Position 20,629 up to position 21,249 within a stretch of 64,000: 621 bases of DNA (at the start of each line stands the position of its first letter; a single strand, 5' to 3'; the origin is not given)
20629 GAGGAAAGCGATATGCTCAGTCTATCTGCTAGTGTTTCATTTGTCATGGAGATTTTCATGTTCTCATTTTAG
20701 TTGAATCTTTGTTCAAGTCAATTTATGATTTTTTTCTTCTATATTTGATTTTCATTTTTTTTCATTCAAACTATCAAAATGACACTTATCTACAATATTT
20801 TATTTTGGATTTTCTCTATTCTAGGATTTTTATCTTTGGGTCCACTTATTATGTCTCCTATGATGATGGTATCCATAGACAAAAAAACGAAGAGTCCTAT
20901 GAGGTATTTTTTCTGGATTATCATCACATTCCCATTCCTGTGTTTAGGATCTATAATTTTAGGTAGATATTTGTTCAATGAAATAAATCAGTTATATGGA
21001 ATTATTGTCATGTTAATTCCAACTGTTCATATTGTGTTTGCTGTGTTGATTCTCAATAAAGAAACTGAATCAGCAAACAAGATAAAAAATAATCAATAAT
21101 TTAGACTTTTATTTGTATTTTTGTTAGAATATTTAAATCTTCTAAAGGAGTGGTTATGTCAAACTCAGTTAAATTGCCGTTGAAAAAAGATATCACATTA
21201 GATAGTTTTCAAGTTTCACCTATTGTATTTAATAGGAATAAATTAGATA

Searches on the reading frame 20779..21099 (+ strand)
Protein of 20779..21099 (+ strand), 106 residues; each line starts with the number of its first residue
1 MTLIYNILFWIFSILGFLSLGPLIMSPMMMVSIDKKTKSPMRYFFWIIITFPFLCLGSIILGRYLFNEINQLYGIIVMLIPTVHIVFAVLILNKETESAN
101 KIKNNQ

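Call 24: search_protein_families(library=pfam, proteins=[window:20779-21099:+], max_evalue=0.1)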
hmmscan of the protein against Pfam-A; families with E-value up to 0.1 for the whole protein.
window:20779-21099:+ (106 aa): 2 families
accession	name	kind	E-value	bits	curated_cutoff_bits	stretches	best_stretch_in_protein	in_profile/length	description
PF20664.2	DUF6814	-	0.0054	17.4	25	1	11-66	11-65/71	Family of unknown function (DUF6814)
PF15049.11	DUF4534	-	0.082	13.1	29.2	0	5-75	48-122/163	Protein of unknown function (DUF4534)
